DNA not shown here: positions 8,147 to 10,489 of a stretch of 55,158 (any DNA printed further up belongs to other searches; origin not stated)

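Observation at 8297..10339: Hydrogenase-like H-domain wired directly to a histidine kinase, with no PAS domain between them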

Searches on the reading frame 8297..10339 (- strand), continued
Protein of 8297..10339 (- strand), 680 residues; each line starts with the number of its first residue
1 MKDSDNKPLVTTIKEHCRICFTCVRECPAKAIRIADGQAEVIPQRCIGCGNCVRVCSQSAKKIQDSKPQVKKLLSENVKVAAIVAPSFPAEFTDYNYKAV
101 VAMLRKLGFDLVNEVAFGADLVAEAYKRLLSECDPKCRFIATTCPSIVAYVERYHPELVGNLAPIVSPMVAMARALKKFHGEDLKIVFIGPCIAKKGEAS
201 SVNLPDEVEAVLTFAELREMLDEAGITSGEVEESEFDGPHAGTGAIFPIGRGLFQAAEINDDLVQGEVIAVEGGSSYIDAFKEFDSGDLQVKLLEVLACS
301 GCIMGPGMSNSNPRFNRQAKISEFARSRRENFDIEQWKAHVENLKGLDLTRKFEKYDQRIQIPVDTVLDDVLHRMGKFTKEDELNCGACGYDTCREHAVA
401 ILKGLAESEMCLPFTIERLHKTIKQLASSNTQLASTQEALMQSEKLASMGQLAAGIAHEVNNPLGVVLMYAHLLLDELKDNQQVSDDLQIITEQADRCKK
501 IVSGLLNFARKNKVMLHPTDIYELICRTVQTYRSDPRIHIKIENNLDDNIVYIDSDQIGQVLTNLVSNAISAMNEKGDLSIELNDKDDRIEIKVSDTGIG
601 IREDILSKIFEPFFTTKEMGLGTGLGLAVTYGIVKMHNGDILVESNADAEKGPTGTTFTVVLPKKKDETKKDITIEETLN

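Call 22: find_related_loci(query=window:8297-10339:-, collection=genome_contigs, flank=10000)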
Query window:8297-10339:- (680 aa) in genome_contigs; peptide patterns used: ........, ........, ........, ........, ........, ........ (x = any residue, [..] = any of these).
157 stretches matched a pattern; 16 encode a relative of the query (tblastn E <= 1e-3); 16 distinct loci.
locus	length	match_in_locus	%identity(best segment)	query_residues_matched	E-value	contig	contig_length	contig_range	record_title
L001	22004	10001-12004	51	6-665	0e+0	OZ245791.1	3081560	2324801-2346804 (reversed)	MAG: Victivallales bacterium isolate 31a4d9ff-eb2b-44ba-b10b-e3ac66b60536 genome assembly, chromosome: 1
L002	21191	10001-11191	39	14-414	4e-82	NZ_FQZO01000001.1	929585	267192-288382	Clostridium amylolyticum strain DSM 21864, whole genome shotgun sequence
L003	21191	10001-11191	38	14-414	9e-81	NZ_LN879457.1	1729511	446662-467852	Desnuesiella massiliensis strain mt10, whole genome shotgun sequence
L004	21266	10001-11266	37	17-433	2e-81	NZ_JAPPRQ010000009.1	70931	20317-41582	Clostridium sp. ZS2-4 soapdenovo_K_127_9, whole genome shotgun sequence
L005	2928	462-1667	36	2-418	1e-70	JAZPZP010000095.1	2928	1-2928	MAG: Eubacteriales bacterium isolate T1900044644_TS20190110.MAGScoT_cleanbin_000079 SGB_1327_k141_1628213, whole genome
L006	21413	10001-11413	30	15-497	7e-70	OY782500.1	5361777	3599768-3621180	MAG: Vallitaleaceae bacterium isolate 08788439-a597-456a-b4e9-0d8f61821b33 genome assembly, chromosome: 1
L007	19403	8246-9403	32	17-418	5e-55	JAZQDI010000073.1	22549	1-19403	MAG: Oscillospiraceae bacterium isolate T1900044636_TS20190102.MAGScoT_cleanbin_000075 SGB_1159_k141_2400711, whole geno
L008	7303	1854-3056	30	2-418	9e-50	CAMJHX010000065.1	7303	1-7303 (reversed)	MAG: uncultured Clostridia bacterium isolate SRR12081296_bin.14_metaWRAP_v1.3_MAG genome assembly, contig: ERZ12289772.1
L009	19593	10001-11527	26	8-505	3e-43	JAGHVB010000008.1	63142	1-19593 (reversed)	MAG: Candidatus Treponema merdequi isolate E5_50 c_000000948621, whole genome shotgun sequence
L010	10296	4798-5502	32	424-662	4e-26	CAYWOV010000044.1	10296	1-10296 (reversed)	MAG TPA_asm: uncultured Planctomycetaceae bacterium isolate binchicken_co3_535 genome assembly, contig: NODE_21186_lengt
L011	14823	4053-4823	30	416-664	2e-28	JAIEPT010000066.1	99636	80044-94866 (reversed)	MAG: Gemmataceae bacterium isolate co.spades.DASTOOL.2.5kb_055 c_000000444492, whole genome shotgun sequence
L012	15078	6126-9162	28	423-663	3e-17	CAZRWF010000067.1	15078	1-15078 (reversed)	MAG TPA_asm: uncultured Chitinophagaceae bacterium isolate SRP287453_co1_101 genome assembly, contig: NODE_7290_length_1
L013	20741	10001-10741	25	417-639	7e-13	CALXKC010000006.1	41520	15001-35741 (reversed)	MAG: uncultured Clostridia bacterium isolate BRZ_GV__bin16 genome assembly, contig: BRZ_GV__NODE_795_length_41520_cov_11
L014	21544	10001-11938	53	9-660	0e+0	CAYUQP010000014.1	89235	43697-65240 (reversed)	MAG TPA_asm: uncultured Bacteroidales bacterium isolate binchicken_co115_320 genome assembly, contig: NODE_481_length_89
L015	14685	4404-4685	35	557-639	4e-8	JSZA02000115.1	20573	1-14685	Candidatus Thiomargarita nelsonii isolate Hydrate Ridge NODE_419_length_20573_cov_80.8988_ID_837, whole genome shotgun s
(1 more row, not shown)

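Call 41: predict_structure(alignment_id=A2)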
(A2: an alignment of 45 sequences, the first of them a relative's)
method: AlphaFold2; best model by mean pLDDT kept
length: 680 residues; sequences in the alignment: 45
mean_pLDDT: 76.6   pTM: 0.62
mean pLDDT of the five models: 76.6, 75.7, 72.9, 71.4, 71.1
residues with pLDDT >= 90: 192; 70-90: 305; 50-70: 81; < 50: 102
segments of 3 or more residues with pLDDT < 50: 429-474, 494-513, 612-623, 667-680
pLDDT, mean of each block of 10 residues (from residue 1): 78 77 78 78 87 83 94 95 94 92 97 94 90 86 89 91 94 96 96 91 87 96 92 93 77 77 69 74 86 81 81 86 85 89 91 85 75 83 65 79 72 54 48 38 30 32 38 53 57 48 42 66 89 78 90 83 84 83 89 90 71 45 55 72 87 88 63 32
secondary structure, 60 per line:
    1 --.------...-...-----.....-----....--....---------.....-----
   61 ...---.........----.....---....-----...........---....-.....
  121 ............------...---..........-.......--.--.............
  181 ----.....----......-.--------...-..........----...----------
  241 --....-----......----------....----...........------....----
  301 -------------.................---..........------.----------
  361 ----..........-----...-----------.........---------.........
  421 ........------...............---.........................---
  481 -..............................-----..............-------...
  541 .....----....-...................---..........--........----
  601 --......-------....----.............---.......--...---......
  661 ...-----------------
elements in order (helices of 4 or more, strands of 3 or more residues): E10-12 H22-26 E32-35 E38-41 H51-55 E61-63 H67-75 E80-84 H88-91 H97-107 E111-114 H116-132 E139-141 H145-154 H156-161 H168-180 E185-189 H194-199 E210-212 H214-223 H243-246 H252-257 E268-271 H276-286 E293-296 H314-330 H334-343 H365-374 H394-402 H412-428 H435-449 H453-477 H482-511 E517-520 H521-530 E538-545 E550-553 H555-573 E577-586 E589-596 H603-608 H616-619 H624-636 E640-646 E655-663

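Call 43: search_protein_families(library=pfam, proteins=[L009:9986-12076:+, L006:9974-11674:+, L006:12845-14296:+, L002:9980-11704:+, L007:8150-9922:+], max_evalue=0.001)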
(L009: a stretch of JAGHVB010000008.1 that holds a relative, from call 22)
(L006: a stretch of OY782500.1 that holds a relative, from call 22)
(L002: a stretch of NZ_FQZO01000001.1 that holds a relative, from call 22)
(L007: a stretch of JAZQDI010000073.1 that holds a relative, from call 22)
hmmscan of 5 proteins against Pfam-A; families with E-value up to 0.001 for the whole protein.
L009:9986-12076:+ (696 aa): 12 families
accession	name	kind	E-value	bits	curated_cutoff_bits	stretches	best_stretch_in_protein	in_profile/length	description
PF00015.26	MCPsignal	-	2.6e-30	106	34.6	1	517-663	10-170/172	Methyl-accepting chemotaxis protein (MCP) signalling domain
PF02906.19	Fe_hyd_lg_C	-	4e-30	105.7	22.1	1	78-308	2-245/245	Iron only hydrogenase large subunit, C-terminal domain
PF00037.32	Fer4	-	1.1e-09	38.2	21.1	2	38-59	1-22/24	4Fe-4S binding domain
PF12838.12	Fer4_7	-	8e-09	36.3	27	1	7-28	30-51/52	4Fe-4S dicluster domain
PF04060.18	FeS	-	1e-08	35.2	23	1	401-428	4-31/33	Putative Fe-S cluster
PF12837.12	Fer4_6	-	2.3e-08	34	25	2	37-59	1-23/24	4Fe-4S binding domain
PF13237.11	Fer4_10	-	8.4e-08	32.5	25.5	1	8-55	2-52/53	4Fe-4S dicluster domain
PF14697.11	Fer4_21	-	1.8e-06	28.4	35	1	39-64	2-27/59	4Fe-4S dicluster domain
PF13187.11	Fer4_9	-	4.1e-06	27.1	27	1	14-59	1-51/52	4Fe-4S dicluster domain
PF12797.12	Fer4_2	-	4.1e-06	26.9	24.5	2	7-27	2-22/22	4Fe-4S binding domain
PF13183.11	Fer4_8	-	0.00028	21.8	27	0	43-62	3-22/68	4Fe-4S dicluster domain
PF25160.1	LdpA_Fe-S-bd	-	0.00037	20.7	27.6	0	10-30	23-43/49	LdpA Fe-S cluster-binding domain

L006:9974-11674:+ (566 aa): 10 families
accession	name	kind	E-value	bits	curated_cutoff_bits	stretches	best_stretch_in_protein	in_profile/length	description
PF02906.19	Fe_hyd_lg_C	-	5.6e-55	187.1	22.1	1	74-293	2-245/245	Iron only hydrogenase large subunit, C-terminal domain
PF00037.32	Fer4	-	3.6e-10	39.7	21.1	2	36-56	3-23/24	4Fe-4S binding domain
PF12838.12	Fer4_7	-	4.8e-09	37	27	1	11-55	1-52/52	4Fe-4S dicluster domain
PF13237.11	Fer4_10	-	6.6e-09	36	25.5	1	6-52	3-53/53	4Fe-4S dicluster domain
PF12837.12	Fer4_6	-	2.4e-08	34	25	2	4-27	1-24/24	4Fe-4S binding domain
PF04060.18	FeS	-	2.5e-08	33.9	23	1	367-396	4-33/33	Putative Fe-S cluster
PF14697.11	Fer4_21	-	7.1e-08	32.9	35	1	8-56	4-57/59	4Fe-4S dicluster domain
PF25160.1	LdpA_Fe-S-bd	-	8.8e-07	29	27.6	1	17-58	8-45/49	LdpA Fe-S cluster-binding domain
PF13187.11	Fer4_9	-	1.1e-06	29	27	1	11-55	1-51/52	4Fe-4S dicluster domain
PF13484.11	Fer4_16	-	1.5e-05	26.1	30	0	41-59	2-20/66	4Fe-4S double cluster binding domain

L006:12845-14296:+ (483 aa): 13 families
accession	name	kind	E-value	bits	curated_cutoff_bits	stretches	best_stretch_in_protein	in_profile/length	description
PF02906.19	Fe_hyd_lg_C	-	9.1e-65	219.1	22.1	1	208-442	2-245/245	Iron only hydrogenase large subunit, C-terminal domain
PF00037.32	Fer4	-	4.9e-19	67.7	21.1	2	168-190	2-24/24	4Fe-4S binding domain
PF12837.12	Fer4_6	-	1.8e-16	59.6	25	2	121-143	2-24/24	4Fe-4S binding domain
PF12838.12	Fer4_7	-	2.1e-12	47.7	27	2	150-188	8-52/52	4Fe-4S dicluster domain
PF25160.1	LdpA_Fe-S-bd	-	3.6e-12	46.3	27.6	2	144-193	3-47/49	LdpA Fe-S cluster-binding domain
PF12797.12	Fer4_2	-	6.2e-11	41.9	24.5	2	167-186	3-22/22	4Fe-4S binding domain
PF14697.11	Fer4_21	-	2.2e-10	40.9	35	2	150-189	14-57/59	4Fe-4S dicluster domain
PF13237.11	Fer4_10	-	1.2e-09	38.4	25.5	2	94-139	6-53/53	4Fe-4S dicluster domain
PF13187.11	Fer4_9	-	5.3e-09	36.4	27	2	149-189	7-52/52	4Fe-4S dicluster domain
PF13484.11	Fer4_16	-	7.3e-08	33.5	30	0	127-169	1-42/66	4Fe-4S double cluster binding domain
PF12800.12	Fer4_4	-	2.2e-05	24.9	24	0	126-141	2-17/17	4Fe-4S binding domain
PF12798.12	Fer4_3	-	0.0002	22.4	27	0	174-188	1-15/15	4Fe-4S binding domain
PF13247.11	Fer4_11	-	0.00022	21.8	26.2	1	90-143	3-59/100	4Fe-4S dicluster domain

L002:9980-11704:+ (574 aa): 14 families
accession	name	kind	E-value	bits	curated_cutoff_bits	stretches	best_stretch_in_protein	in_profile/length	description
PF02906.19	Fe_hyd_lg_C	-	2.1e-60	204.8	22.1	1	73-299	2-245/245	Iron only hydrogenase large subunit, C-terminal domain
PF13237.11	Fer4_10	-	6.5e-09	36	25.5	1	5-51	3-53/53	4Fe-4S dicluster domain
PF04060.18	FeS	-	8.3e-09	35.5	23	1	374-402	4-32/33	Putative Fe-S cluster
PF00037.32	Fer4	-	1.1e-08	34.9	21.1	1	34-55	2-23/24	4Fe-4S binding domain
PF14697.11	Fer4_21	-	2.7e-08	34.3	35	1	8-52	5-53/59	4Fe-4S dicluster domain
PF12838.12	Fer4_7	-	3.1e-08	34.4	27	1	10-54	1-52/52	4Fe-4S dicluster domain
PF00989.32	PAS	-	6.1e-08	33.1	22.6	1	415-470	5-60/113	PAS fold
PF12837.12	Fer4_6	-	9.6e-08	32.1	25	2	33-53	2-22/24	4Fe-4S binding domain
PF25160.1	LdpA_Fe-S-bd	-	6.2e-07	29.5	27.6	1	14-53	5-41/49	LdpA Fe-S cluster-binding domain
PF13187.11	Fer4_9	-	9.7e-07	29.2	27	1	10-54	1-51/52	4Fe-4S dicluster domain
PF12797.12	Fer4_2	-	2.6e-05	24.3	24.5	1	34-51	4-21/22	4Fe-4S binding domain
PF13188.13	PAS_8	-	8.3e-05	22.8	21.8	1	416-458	6-45/65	PAS domain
PF13426.13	PAS_9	-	8.9e-05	23.2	27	1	421-501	1-89/103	PAS domain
PF08448.16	PAS_4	-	0.00018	22.2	23.1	1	418-459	2-43/110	PAS fold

L007:8150-9922:+ (590 aa): 11 families
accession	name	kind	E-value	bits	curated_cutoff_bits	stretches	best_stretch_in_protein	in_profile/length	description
PF02906.19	Fe_hyd_lg_C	-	1.1e-39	136.9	22.1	1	110-312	24-244/245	Iron only hydrogenase large subunit, C-terminal domain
PF13237.11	Fer4_10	-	1.4e-10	41.4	25.5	1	27-73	3-53/53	4Fe-4S dicluster domain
PF00037.32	Fer4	-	6e-10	39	21.1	2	56-76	2-22/24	4Fe-4S binding domain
PF04060.18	FeS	-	2.8e-09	37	23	1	384-413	4-33/33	Putative Fe-S cluster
PF12838.12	Fer4_7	-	3.5e-09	37.4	27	1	33-75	2-51/52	4Fe-4S dicluster domain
PF12837.12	Fer4_6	-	9.9e-08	32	25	1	27-46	3-22/24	4Fe-4S binding domain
PF13187.11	Fer4_9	-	5.8e-07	29.9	27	1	33-75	2-50/52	4Fe-4S dicluster domain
PF14697.11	Fer4_21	-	1.2e-06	29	35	1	29-73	4-52/59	4Fe-4S dicluster domain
PF12797.12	Fer4_2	-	3.2e-06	27.2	24.5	0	54-73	2-21/22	4Fe-4S binding domain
PF13188.13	PAS_8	-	0.00013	22.1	21.8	1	424-478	4-54/65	PAS domain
PF13484.11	Fer4_16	-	0.00024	22.3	30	0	33-51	2-20/66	4Fe-4S double cluster binding domain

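Call 44: fold_search(model_id=the predicted structure, library=pdb)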
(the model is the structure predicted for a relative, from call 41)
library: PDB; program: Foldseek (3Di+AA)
matches with E <= 10: 838; with E <= 0.001: 419
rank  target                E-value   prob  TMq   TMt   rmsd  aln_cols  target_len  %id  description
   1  9gbu_B                3.6e-22  1.00  0.47  0.64   5.8       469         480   22  Desulfovibrio desulfuricans [FeFe]-hydrogenase variant with both subunits linked by a 13 amino acid linker peptide der (released 2025-08-13)
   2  8a6t_A                4.2e-22  1.00  0.46  0.55   4.9       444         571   25  Cryo-EM structure of the electron bifurcating Fe-Fe hydrogenase HydABC complex from Thermoanaerobacter kivui in the re (released 2023-02-15)
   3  8zqd_A                5.8e-22  1.00  0.45  0.49   4.2       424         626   25  Anaerobically isolated active [FeFe]-hydrogenase CbA5H (released 2025-01-01)
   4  9gnk                  8.4e-22  1.00  0.47  0.65   4.1       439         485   24  Desulfovibrio desulfuricans [FeFe]-hydrogenase variant with both subunits linked by a 13 amino acid linker peptide deriv (released 2025-09-24)
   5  9gbu_A                8.4e-22  1.00  0.46  0.64   4.2       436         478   23  Desulfovibrio desulfuricans [FeFe]-hydrogenase variant with both subunits linked by a 13 amino acid linker peptide der (released 2025-08-13)
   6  8ru6                  8.8e-22  1.00  0.46  0.63   4.4       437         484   23  Desulfovibrio desulfuricans [FeFe]-hydrogenase variant with both subunits linked by a 4 amino acid linker peptide derive (released 2025-02-12)
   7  8ryh                  2.1e-21  1.00  0.47  0.66   4.3       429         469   24  Desulfovibrio desulfuricans [FeFe]-hydrogenase variant with both subunits linked by a linker peptide derived from a grou (released 2025-02-19)
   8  6glz_A                7.9e-21  1.00  0.43  0.50   5.3       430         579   22  [FeFe]-hydrogenase CpI from Clostridium pasteurianum, variant C299D (released 2018-11-07)
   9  6gm1_A                1.1e-20  1.00  0.43  0.50   5.0       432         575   23  [FeFe]-hydrogenase CpI from Clostridium pasteurianum, variant E282A (released 2018-11-07)
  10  6gm2_A                1.9e-20  1.00  0.43  0.50   5.0       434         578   22  [FeFe]-hydrogenase CpI from Clostridium pasteurianum, variant E282D (released 2018-11-07)
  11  6gly_B                2.2e-20  1.00  0.42  0.49   4.7       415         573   23  [FeFe]-hydrogenase CpI from Clostridium pasteurianum, variant C299A (released 2018-11-07)
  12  9f46_B                3.2e-20  1.00  0.44  0.48   4.7       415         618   25  crystal structure of apo-[FeFe]-hydrogenase CbA5H from Clostridium beijerinckii (released 2024-12-18)
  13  5la3_A                3.4e-20  1.00  0.43  0.50   4.9       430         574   23  [FeFe]-hydrogenase CpI from Clostridium pasteurianum, variant E279A (released 2017-06-21)
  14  1hfe_L                3.7e-20  1.00  0.41  0.69   3.9       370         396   27  1.6 A RESOLUTION STRUCTURE OF THE FE-ONLY HYDROGENASE FROM DESULFOVIBRIO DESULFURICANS (released 1999-04-20)
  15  6gly_A                4.2e-20  1.00  0.43  0.49   5.3       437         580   22  [FeFe]-hydrogenase CpI from Clostridium pasteurianum, variant C299A (released 2018-11-07)
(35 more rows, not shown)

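Call 54: search_protein_families(library=pfam, alignment_id=A2, max_evalue=0.001)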
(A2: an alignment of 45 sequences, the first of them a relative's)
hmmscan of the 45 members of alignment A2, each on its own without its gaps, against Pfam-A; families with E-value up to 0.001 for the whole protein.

A. member 1, P0001 (680 aa): 11 families
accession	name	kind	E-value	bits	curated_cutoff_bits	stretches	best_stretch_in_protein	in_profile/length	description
PF02906.19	Fe_hyd_lg_C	-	1.9e-49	168.9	22.1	1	79-306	2-245/245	Iron only hydrogenase large subunit, C-terminal domain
PF02518.31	HATPase_c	-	1.1e-26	93.8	26.4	1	554-665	2-110/111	Histidine kinase-, DNA gyrase B-, and HSP90-like ATPase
PF00512.31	HisKA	-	2.8e-15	56.5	26.9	1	449-511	2-63/66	His Kinase A (phospho-acceptor) domain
PF04060.18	FeS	-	3.4e-09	36.7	23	1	384-413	4-33/33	Putative Fe-S cluster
PF13237.11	Fer4_10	-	2e-07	31.3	25.5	1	14-56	6-52/53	4Fe-4S dicluster domain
PF13187.11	Fer4_9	-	2.6e-06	27.8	27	1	16-59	1-50/52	4Fe-4S dicluster domain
PF12838.12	Fer4_7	-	1.7e-05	25.6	27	1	16-58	1-50/52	4Fe-4S dicluster domain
PF25160.1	LdpA_Fe-S-bd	-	3e-05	24.1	27.6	1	23-58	9-40/49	LdpA Fe-S cluster-binding domain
PF00037.32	Fer4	-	0.00012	22.1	21.1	1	40-56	2-18/24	4Fe-4S binding domain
PF14697.11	Fer4_21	-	0.0002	21.8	35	0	15-57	6-52/59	4Fe-4S dicluster domain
PF12837.12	Fer4_6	-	0.00026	21.2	25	1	39-56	2-19/24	4Fe-4S binding domain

B. families by the number of members that match (of 45 scanned): 17 families
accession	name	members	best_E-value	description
PF02906.19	Fe_hyd_lg_C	45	2e-53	Iron only hydrogenase large subunit, C-terminal domain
PF02518.31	HATPase_c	45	1.8e-29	Histidine kinase-, DNA gyrase B-, and HSP90-like ATPase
PF00512.31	HisKA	45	1.1e-16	His Kinase A (phospho-acceptor) domain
PF04060.18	FeS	45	3.1e-10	Putative Fe-S cluster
PF13237.11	Fer4_10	45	6e-09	4Fe-4S dicluster domain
PF00037.32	Fer4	45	1.9e-08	4Fe-4S binding domain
PF13187.11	Fer4_9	45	3.3e-07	4Fe-4S dicluster domain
PF12838.12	Fer4_7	45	3.8e-07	4Fe-4S dicluster domain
PF25160.1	LdpA_Fe-S-bd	43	2.4e-06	LdpA Fe-S cluster-binding domain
PF12837.12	Fer4_6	34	1.9e-06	4Fe-4S binding domain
PF14697.11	Fer4_21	31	1.7e-06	4Fe-4S dicluster domain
PF14501.12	HATPase_c_5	14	2.3e-07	GHKL domain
PF10090.15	HPTransfase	13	1.1e-05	Histidine phosphotransferase C-terminal domain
PF12797.12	Fer4_2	11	3.5e-05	4Fe-4S binding domain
PF13581.12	HATPase_c_2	5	0.00069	Histidine kinase-like ATPase domain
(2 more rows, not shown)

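Call 58: find_encoding_contigs(protein=window:8297-10339:-, flank=2000, max_places=3)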
Protein window:8297-10339:- (680 aa): no gene with exactly this product is on record in the collection.
